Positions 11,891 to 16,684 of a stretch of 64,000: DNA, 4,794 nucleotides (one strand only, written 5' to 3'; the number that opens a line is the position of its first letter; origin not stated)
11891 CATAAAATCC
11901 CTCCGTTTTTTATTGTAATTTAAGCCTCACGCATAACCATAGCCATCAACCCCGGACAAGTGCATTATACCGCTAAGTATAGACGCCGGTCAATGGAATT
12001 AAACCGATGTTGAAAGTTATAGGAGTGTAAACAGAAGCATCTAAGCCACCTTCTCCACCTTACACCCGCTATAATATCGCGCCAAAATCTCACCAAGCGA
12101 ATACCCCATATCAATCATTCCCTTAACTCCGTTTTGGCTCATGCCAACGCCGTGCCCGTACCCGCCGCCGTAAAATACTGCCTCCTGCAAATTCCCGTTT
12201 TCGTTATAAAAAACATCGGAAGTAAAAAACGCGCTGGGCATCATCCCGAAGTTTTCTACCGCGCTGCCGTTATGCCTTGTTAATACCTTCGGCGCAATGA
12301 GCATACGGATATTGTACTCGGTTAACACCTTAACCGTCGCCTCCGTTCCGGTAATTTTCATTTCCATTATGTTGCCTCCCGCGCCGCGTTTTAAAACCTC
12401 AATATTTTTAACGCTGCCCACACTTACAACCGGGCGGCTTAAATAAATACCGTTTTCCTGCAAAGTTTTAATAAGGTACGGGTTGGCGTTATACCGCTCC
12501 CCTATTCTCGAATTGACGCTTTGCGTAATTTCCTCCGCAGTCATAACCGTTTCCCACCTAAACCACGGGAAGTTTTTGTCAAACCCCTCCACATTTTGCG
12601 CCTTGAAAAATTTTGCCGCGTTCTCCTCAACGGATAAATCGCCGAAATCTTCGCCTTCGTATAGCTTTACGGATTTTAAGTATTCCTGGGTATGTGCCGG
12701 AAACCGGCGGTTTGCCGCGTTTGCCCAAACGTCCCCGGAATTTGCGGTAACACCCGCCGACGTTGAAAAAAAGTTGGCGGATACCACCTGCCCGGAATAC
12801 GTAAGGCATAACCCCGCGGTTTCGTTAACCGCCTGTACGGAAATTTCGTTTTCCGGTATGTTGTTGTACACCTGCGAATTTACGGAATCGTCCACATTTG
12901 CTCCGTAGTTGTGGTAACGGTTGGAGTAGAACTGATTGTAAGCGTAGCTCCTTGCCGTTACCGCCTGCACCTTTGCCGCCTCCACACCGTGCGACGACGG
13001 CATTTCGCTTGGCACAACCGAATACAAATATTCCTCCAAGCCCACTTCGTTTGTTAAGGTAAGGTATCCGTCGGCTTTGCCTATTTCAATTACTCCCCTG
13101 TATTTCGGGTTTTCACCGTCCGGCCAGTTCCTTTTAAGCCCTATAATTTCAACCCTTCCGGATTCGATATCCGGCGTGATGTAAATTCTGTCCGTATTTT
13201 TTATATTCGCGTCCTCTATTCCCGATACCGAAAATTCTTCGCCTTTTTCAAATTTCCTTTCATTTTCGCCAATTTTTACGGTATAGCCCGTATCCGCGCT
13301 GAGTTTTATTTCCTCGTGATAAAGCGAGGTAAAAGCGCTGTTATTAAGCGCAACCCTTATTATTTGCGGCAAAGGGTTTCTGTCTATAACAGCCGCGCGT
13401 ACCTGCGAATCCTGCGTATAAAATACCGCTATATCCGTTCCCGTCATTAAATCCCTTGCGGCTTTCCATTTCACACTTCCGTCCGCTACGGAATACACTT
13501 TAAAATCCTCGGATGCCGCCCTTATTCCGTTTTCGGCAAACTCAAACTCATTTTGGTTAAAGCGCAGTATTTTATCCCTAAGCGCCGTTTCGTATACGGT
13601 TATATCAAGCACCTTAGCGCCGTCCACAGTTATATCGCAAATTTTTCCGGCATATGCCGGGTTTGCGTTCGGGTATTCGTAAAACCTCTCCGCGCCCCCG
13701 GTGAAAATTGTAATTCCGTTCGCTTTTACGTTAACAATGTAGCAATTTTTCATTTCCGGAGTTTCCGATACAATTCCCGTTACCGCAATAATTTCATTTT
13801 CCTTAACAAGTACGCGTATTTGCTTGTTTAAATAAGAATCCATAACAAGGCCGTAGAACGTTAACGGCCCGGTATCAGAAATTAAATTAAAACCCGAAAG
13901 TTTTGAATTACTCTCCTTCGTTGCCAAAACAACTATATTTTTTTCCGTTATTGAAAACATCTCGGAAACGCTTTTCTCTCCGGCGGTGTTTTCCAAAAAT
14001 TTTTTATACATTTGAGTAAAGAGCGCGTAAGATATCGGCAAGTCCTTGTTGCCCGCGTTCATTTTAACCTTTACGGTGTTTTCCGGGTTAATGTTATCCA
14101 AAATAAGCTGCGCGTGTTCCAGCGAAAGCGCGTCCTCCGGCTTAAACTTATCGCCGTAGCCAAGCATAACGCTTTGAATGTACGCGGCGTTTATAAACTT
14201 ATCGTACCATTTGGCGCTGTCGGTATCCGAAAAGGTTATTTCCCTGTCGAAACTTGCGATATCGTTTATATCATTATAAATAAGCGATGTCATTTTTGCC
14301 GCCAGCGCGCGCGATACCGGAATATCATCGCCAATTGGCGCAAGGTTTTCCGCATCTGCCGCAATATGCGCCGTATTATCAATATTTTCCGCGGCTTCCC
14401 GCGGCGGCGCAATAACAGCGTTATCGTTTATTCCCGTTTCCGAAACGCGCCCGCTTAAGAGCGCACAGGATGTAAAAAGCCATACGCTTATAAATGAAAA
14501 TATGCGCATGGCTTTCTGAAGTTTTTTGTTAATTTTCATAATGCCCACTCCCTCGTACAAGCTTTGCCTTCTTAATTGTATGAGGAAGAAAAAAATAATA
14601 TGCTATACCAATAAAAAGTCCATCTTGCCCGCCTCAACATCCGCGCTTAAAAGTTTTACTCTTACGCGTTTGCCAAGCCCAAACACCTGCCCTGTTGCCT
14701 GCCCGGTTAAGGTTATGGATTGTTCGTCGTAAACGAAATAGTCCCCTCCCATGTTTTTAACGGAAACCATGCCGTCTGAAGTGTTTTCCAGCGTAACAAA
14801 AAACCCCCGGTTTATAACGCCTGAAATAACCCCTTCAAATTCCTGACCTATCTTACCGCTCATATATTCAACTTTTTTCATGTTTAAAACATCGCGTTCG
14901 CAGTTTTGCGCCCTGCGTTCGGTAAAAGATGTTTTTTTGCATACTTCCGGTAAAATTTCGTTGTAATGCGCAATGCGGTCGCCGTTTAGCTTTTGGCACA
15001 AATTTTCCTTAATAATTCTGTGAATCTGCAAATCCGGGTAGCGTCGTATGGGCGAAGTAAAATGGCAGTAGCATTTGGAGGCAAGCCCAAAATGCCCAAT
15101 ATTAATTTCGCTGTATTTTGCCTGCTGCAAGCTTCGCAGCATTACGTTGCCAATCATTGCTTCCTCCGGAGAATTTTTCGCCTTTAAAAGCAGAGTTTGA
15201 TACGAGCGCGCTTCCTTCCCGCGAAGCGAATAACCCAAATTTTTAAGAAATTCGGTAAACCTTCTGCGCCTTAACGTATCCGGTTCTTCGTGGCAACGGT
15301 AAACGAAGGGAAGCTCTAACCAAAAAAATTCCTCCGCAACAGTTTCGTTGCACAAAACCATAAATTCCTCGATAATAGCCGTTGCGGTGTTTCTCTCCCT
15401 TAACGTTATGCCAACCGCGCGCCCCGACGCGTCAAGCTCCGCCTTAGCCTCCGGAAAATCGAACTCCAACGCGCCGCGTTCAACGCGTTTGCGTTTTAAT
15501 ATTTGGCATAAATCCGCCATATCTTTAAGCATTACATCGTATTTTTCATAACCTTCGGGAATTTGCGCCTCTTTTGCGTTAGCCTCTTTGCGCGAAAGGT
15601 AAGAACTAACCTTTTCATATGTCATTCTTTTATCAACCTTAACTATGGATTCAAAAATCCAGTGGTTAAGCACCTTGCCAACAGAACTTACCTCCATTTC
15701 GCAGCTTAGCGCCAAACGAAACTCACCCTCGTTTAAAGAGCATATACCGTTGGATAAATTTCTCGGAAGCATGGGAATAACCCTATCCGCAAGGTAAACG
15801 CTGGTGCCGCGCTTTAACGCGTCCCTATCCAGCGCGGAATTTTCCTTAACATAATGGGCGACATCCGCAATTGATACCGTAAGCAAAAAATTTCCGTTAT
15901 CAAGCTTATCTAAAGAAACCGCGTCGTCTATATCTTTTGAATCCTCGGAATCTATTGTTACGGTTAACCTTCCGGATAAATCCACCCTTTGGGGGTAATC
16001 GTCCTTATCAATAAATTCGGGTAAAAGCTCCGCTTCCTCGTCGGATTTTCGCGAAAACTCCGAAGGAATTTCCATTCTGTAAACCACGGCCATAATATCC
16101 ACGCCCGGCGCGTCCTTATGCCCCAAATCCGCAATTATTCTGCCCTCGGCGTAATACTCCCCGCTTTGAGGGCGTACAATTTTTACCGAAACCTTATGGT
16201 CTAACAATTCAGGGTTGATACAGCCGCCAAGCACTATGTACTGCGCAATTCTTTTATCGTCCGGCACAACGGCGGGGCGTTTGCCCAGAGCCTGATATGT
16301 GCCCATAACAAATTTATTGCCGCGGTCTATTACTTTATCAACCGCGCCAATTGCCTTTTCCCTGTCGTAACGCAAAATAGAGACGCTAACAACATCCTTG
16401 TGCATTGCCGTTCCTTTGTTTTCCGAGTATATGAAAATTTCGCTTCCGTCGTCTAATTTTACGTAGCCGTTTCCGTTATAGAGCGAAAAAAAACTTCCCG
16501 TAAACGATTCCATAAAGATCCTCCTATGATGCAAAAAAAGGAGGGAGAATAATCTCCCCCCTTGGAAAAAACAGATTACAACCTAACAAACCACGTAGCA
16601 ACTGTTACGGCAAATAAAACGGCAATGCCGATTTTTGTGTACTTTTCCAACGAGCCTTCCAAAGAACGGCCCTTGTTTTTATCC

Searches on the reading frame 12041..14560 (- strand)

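Call 40: search_protein_families(library=pfam, proteins=[window:12041-14560:-], max_evalue=0.001)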
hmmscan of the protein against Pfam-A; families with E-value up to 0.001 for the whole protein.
window:12041-14560:- (839 aa): 2 families
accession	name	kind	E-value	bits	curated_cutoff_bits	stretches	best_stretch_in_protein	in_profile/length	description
PF08486.15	SpoIID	-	1.7e-23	83.5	23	1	498-588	3-97/97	Stage II sporulation protein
PF00395.25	SLH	-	4.7e-05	23.7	20.8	1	109-147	1-40/44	S-layer homology domain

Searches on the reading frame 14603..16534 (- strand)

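Call 40: search_protein_families(library=pfam, proteins=[window:14603-16534:-], max_evalue=0.001)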
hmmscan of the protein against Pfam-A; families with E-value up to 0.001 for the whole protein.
window:14603-16534:- (643 aa): 5 families
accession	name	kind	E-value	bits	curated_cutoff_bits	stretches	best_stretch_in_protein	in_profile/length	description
PF00773.25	RNB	-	1.2e-107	360.4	29.3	1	183-512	1-324/326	RNB domain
PF17876.7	CSD2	-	2.2e-18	66.5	26.2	1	89-161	2-74/74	Cold shock domain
PF00575.29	S1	-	6.5e-07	30.1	22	1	562-640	4-71/74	S1 RNA binding domain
PF08206.17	OB_RNB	-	3e-05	24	24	1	20-60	8-49/58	Ribonuclease B OB domain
PF18614.7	RNase_II_C_S1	-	9.5e-05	22.6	26.6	1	618-641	34-57/59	RNase II-type exonuclease C-terminal S1 domain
